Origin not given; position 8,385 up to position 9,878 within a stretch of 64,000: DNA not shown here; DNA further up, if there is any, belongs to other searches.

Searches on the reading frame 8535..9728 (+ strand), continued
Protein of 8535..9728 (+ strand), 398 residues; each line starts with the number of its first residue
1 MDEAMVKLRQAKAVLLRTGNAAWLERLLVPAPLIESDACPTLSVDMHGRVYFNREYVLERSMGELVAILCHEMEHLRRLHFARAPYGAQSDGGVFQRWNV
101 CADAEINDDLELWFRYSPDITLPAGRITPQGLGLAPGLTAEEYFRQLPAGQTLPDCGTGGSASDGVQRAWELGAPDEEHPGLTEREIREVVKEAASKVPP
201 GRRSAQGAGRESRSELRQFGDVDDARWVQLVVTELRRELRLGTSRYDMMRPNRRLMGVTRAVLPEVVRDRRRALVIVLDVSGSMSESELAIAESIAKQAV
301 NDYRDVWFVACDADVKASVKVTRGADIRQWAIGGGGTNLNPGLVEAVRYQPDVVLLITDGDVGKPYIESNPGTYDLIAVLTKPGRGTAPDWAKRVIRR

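Call 31: search_dna_similar(query=window:8535-9728:+, collection=phages, mode=protein, max_rows=25, max_evalue=0.00001)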
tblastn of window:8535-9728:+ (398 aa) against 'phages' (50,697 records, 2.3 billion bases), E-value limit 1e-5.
Records with a match: 26; places in all: 26; records where one place covers at least 80% of the query: 26.
Best place of each record, by identity: <60% 26.
By first word of the organism name: Pseudomonas 16; Stenotrophomonas 6; Xanthomonas 3; Alteromonas 1.
By host as written in the record: Pseudomonas aeruginosa 7; Stenotrophomonas maltophilia 6; Pseudomonas aeruginosa PAO1 5; - 3; Xanthomonas fragariae 2; Pseudomonas putida 1; Alteromonas mediterranea PT15 1; Xanthomonas euvesicatoria 1940 1.
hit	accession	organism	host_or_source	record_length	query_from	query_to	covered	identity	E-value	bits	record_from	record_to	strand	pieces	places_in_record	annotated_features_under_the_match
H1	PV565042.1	Pseudomonas phage Ebordelon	Pseudomonas putida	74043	9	389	96%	23.7%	7e-6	54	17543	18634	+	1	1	HNH endonuclease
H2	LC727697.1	Pseudomonas phage sp. 30-2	Pseudomonas aeruginosa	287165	20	379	90%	24.3%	3e-7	59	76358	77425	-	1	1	hydrolase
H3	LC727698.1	Pseudomonas phage sp. 30-3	Pseudomonas aeruginosa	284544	20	379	90%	24.0%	2e-6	56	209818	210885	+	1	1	hydrolase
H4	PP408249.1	Pseudomonas phage vB_Pa-PAC2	Pseudomonas aeruginosa PAO1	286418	20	379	90%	24.0%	2e-6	56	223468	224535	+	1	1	Zn-dependent hydrolase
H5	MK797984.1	Pseudomonas phage vB_PaeM_PA5oct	-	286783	20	379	90%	24.0%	2e-6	56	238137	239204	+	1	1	hypothetical protein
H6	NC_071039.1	Pseudomonas phage vB_PaeM_PA5oct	-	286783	20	379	90%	24.0%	2e-6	56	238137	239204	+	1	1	HNH endonuclease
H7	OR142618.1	Pseudomonas phage Callisto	Pseudomonas aeruginosa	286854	20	379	90%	24.0%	2e-6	56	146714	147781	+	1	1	hypothetical protein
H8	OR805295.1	Pseudomonas phage Paride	Pseudomonas aeruginosa PAO1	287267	20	379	90%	24.0%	2e-6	56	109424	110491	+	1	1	homing endonuclease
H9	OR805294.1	Pseudomonas phage Ettore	Pseudomonas aeruginosa PAO1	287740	20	379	90%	24.0%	2e-6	56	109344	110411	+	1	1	homing endonuclease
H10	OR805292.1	Pseudomonas phage Cassandra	Pseudomonas aeruginosa PAO1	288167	20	379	90%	24.0%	2e-6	56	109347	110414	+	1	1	homing endonuclease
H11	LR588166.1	Pseudomonas phage vB_PaeM_MIJ3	-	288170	20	379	90%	24.0%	2e-6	56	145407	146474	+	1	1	DNA repair ATPase: DNA repair ATPase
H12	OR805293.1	Pseudomonas phage Deifobo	Pseudomonas aeruginosa PAO1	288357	20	379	90%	24.0%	2e-6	56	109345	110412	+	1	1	homing endonuclease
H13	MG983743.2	Xanthomonas phage RiverRider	Xanthomonas fragariae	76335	7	363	90%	23.4%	1e-8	63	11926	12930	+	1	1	hypothetical protein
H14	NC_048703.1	Xanthomonas phage RiverRider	Xanthomonas fragariae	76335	7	363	90%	23.4%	1e-8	63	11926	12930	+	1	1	HNH endonuclease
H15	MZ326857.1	Stenotrophomonas phage Piffle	Stenotrophomonas maltophilia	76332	7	359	89%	23.6%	6e-11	70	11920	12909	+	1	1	putative metallopeptidase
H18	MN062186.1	Stenotrophomonas phage Pokken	Stenotrophomonas maltophilia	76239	7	359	89%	23.3%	3e-11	72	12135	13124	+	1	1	putative metallopeptidase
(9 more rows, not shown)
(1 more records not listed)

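Call 34: get_annotated_region(hit=H18, flank=5000)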
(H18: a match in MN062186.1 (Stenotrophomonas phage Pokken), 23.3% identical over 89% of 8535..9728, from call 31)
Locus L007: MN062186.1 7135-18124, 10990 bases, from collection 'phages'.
description: Stenotrophomonas phage Pokken, complete genome.
organism: Stenotrophomonas phage Pokken (NCBI taxid 2596674)
taxonomy: Viruses; Duplodnaviria; Heunggongvirae; Uroviricota; Caudoviricetes; Schitoviridae; Pokkenvirus; Pokkenvirus pokken
host: Stenotrophomonas maltophilia; source: lake surface water; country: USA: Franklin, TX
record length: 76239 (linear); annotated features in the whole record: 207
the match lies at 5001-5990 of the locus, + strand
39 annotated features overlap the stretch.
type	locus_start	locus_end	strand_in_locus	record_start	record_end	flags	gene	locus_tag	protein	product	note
CDS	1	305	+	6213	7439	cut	-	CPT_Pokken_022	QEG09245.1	DNA-directed RNA polymerase II subunit beta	BLASTp similarity to phage N4 gene 16, RNAP2, NCBI entry YP_950494.1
regulatory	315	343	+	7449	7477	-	-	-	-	terminator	-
regulatory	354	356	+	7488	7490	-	-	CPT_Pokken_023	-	ribosome_binding_site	CPT_Pokken_023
CDS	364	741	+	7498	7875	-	-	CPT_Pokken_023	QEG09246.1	hypothetical protein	-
regulatory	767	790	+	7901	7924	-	-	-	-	terminator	-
regulatory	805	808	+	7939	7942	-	-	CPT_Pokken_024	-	ribosome_binding_site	CPT_Pokken_024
CDS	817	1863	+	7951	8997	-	-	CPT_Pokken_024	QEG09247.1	capsid decoration protein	BLASTp similarity to phage N4 gene 17, IgG decoration protein, NCBI entry YP_950495.1; Contains InterProScan domain ...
regulatory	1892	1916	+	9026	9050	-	-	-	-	terminator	-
regulatory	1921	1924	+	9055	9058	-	-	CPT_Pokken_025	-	ribosome_binding_site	CPT_Pokken_025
CDS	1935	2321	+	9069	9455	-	-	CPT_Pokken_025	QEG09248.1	hypothetical protein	-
regulatory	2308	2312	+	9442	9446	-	-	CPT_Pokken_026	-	ribosome_binding_site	CPT_Pokken_026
CDS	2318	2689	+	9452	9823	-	-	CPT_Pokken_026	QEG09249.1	hypothetical protein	-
CDS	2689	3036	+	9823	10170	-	-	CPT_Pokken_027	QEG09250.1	HNH endonuclease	Contains InterProScan domain IPR003615 for HNH endonuclease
regulatory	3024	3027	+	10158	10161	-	-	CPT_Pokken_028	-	ribosome_binding_site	CPT_Pokken_028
CDS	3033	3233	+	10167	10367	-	-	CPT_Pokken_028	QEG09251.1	hypothetical protein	-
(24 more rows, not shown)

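Call 64: find_encoding_contigs(protein=P0007, flank=8000, max_places=2)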
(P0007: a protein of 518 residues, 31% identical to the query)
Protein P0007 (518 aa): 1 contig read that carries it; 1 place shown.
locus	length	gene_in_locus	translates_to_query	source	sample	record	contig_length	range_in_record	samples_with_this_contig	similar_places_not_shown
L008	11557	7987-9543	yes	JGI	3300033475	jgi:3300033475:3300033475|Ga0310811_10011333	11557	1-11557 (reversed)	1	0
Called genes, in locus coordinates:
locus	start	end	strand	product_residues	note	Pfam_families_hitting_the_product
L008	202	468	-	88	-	-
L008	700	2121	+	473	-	PF00106:adh_short, PF13561:adh_short_C2 (weak)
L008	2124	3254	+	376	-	PF13516:LRR_6 (faint), PF27087:LRR_TMOD-LMOD (weak)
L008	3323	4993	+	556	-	PF13637:Ank_4 (faint), PF12796:Ank_2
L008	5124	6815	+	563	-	PF13857:Ank_5 (faint), PF00023:Ank (faint), PF12796:Ank_2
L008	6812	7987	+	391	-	PF01078:Mg_chelatase (faint), PF07726:AAA_3 (weak), PF07728:AAA_5, PF00158:Sigma54_activat (weak)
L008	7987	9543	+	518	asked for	PF13203:DUF2201_N, PF09967:DUF2201, PF13519:VWA_2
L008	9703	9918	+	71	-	-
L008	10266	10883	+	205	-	PF00440:TetR_N, PF21351:TetR_C_41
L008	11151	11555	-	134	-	?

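Call 65: find_encoding_contigs(protein=P0043, flank=8000, max_places=2)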
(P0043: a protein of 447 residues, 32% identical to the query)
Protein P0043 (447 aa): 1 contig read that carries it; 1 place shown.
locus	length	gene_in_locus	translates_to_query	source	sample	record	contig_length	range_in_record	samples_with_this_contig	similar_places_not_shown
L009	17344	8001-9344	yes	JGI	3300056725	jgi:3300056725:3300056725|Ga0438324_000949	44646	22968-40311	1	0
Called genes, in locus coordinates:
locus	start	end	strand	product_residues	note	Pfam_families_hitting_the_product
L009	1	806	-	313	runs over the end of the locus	PF12911:OppC_N, PF00528:BPD_transp_1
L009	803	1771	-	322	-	PF19300:BPD_transp_1_N, PF00528:BPD_transp_1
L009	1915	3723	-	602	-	PF00496:SBP_bac_5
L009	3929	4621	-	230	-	-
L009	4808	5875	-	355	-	PF08240:ADH_N, PF16912:Glu_dehyd_C (weak), PF00107:ADH_zinc_N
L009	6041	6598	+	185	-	-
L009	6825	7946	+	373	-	PF00158:Sigma54_activat (faint), PF20030:bpMoxR (weak), PF07726:AAA_3 (faint), PF07728:AAA_5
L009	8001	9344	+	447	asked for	PF13203:DUF2201_N, PF09967:DUF2201, PF13519:VWA_2 (weak)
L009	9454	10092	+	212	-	-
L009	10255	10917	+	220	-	-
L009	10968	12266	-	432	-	PF01120:Alpha_L_fucos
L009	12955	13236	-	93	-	-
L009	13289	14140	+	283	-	PF13354:Beta-lactamase2, PF00144:Beta-lactamase (faint)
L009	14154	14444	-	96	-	-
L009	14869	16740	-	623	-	PF00009:GTP_EFTU, PF22042:EF-G_D2, PF03144:GTP_EFTU_D2, PF00679:EFG_C, PF21018:BipA_C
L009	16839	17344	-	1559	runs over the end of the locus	PF00270:DEAD, PF00271:Helicase_C, PF19306:WHD_Lhr, PF08494:DEAD_assoc, PF23236:WHD_2nd_Lhr (weak), PF23235:WHD_3rd_Lhr, PF23234:WHD_4th_Lhr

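Call 68: find_encoding_contigs(protein=P0010, flank=6000, max_places=1)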
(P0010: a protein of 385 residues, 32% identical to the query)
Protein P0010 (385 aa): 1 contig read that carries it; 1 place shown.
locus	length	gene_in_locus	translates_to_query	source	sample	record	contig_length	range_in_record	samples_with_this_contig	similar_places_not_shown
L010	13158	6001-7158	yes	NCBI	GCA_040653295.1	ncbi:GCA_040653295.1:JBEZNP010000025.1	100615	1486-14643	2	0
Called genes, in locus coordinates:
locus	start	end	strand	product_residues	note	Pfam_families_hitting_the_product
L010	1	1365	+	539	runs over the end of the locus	PF20656:MS_N, PF01274:MS_TIM-barrel, PF20659:MS_C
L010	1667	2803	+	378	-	PF27087:LRR_TMOD-LMOD (faint), PF13516:LRR_6 (faint)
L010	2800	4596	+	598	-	PF12796:Ank_2 (weak)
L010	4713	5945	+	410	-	PF00158:Sigma54_activat (faint), PF07728:AAA_5 (weak)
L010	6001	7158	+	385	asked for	PF13203:DUF2201_N, PF09967:DUF2201, PF13519:VWA_2 (weak)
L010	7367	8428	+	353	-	PF01979:Amidohydro_1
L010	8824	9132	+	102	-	PF08239:SH3_3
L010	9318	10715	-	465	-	PF01979:Amidohydro_1, PF07969:Amidohydro_3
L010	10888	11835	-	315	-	PF01014:Uricase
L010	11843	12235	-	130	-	PF00576:Transthyretin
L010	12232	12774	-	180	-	PF09349:OHCU_decarbox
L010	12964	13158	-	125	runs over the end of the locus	PF13309:HTH_22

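Call 69: find_encoding_contigs(protein=P0098, flank=6000, max_places=1)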
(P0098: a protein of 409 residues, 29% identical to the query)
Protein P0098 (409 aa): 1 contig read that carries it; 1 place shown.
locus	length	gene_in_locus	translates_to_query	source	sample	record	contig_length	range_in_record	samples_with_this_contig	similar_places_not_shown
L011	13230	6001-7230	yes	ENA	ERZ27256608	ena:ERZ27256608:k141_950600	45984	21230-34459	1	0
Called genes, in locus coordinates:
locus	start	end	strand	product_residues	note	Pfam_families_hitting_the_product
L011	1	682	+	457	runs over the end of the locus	PF00202:Aminotran_3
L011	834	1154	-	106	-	PF13484:Fer4_16 (faint), PF00037:Fer4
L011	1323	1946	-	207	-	PF13671:AAA_33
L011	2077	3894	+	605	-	-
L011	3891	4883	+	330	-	-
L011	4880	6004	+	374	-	PF00158:Sigma54_activat (faint), PF01078:Mg_chelatase (faint), PF20030:bpMoxR, PF00004:AAA (weak), PF07726:AAA_3 (weak), PF07728:AAA_5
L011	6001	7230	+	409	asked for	PF13203:DUF2201_N, PF05762:VWA_CoxE (weak), PF09967:DUF2201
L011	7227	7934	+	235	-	PF06197:DUF998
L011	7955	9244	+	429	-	PF21686:LigD_Prim-Pol, PF01896:DNA_primase_S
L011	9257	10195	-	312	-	PF00296:Bac_luciferase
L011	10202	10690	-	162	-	PF01638:HxlR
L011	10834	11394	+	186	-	PF04264:YceI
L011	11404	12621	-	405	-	PF01938:TRAM, PF01135:PCMT (weak), PF05958:tRNA_U5-meth_tr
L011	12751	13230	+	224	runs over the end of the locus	PF02254:TrkA_N, PF03435:Sacchrp_dh_NADP (weak), PF02080:TrkA_C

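Call 70: find_encoding_contigs(protein=P0105, flank=6000, max_places=1)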
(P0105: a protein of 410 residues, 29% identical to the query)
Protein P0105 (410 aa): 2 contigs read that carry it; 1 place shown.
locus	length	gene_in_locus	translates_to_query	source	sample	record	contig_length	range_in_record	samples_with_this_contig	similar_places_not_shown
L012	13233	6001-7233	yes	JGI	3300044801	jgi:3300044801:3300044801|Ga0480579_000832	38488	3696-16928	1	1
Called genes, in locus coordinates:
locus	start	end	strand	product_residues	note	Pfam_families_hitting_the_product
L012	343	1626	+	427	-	-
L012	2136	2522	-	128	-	PF13470:PIN_3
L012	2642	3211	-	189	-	-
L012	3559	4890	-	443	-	-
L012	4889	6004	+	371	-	PF00158:Sigma54_activat (faint), PF01078:Mg_chelatase (faint), PF20030:bpMoxR (faint), PF00004:AAA (weak), PF07726:AAA_3 (weak), PF07728:AAA_5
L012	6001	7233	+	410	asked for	PF13203:DUF2201_N, PF05762:VWA_CoxE (weak), PF09967:DUF2201, PF13519:VWA_2 (faint)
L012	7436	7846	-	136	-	PF01209:Ubie_methyltran, PF08241:Methyltransf_11, PF08242:Methyltransf_12, PF13489:Methyltransf_23, PF13649:Methyltransf_25, PF13847:Methyltransf_31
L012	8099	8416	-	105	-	PF07883:Cupin_2 (weak)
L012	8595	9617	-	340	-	PF00389:2-Hacid_dh, PF02826:2-Hacid_dh_C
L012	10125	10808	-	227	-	PF09339:HTH_IclR (weak), PF12802:MarR_2 (faint), PF12840:HTH_20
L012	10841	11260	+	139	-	PF01814:Hemerythrin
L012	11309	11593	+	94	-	PF10006:DUF2249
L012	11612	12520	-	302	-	PF00296:Bac_luciferase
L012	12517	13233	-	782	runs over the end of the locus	PF08267:Meth_synt_1, PF01717:Meth_synt_2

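Call 74: search_protein_families(library=padloc, proteins=[window:8535-9728:+], max_evalue=0.1)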
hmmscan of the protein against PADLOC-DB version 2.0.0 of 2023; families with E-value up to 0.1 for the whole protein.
window:8535-9728:+ (398 aa): 0 families

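Call 80: get_annotated_region(hit=H4, flank=4000)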
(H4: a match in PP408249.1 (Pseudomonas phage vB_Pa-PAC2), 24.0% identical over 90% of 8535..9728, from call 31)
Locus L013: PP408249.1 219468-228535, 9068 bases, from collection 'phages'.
description: Pseudomonas phage vB_Pa-PAC2, complete genome.
organism: Pseudomonas phage vB_Pa-PAC2 (NCBI taxid 3127731)
taxonomy: Viruses; Duplodnaviria; Heunggongvirae; Uroviricota; Caudoviricetes; Arenbergviridae; Wroclawvirus
host: Pseudomonas aeruginosa PAO1; source: sewage water; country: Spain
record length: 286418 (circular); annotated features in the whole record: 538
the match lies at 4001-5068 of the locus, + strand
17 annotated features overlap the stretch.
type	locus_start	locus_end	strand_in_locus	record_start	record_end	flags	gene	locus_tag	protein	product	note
CDS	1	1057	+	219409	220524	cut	-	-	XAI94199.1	ATPase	-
CDS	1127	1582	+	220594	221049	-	-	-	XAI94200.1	hypothetical protein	-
CDS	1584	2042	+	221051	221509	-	-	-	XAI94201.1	hypothetical protein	-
CDS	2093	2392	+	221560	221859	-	-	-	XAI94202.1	hypothetical protein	-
CDS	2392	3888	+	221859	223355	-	-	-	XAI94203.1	putative homing endonuclease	-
CDS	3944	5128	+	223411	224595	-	-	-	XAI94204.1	Zn-dependent hydrolase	-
CDS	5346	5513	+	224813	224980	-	-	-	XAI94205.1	hypothetical protein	-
CDS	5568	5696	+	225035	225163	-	-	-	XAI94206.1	hypothetical protein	-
CDS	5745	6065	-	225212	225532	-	-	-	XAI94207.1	hypothetical protein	-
CDS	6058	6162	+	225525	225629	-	-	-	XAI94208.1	hypothetical protein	-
CDS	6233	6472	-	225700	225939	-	-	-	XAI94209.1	hypothetical protein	-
CDS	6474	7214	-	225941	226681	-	-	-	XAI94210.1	hypothetical protein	-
CDS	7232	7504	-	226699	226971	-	-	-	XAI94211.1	translation initiation factor IF-2-like protein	-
CDS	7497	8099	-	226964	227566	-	-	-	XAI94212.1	HNH endonuclease family protein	-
CDS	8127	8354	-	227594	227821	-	-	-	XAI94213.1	hypothetical protein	-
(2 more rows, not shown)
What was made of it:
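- These include N4-like Pokken and the PA5oct-like jumbo phage vB_Pa-PAC2 (calls 34, 80).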
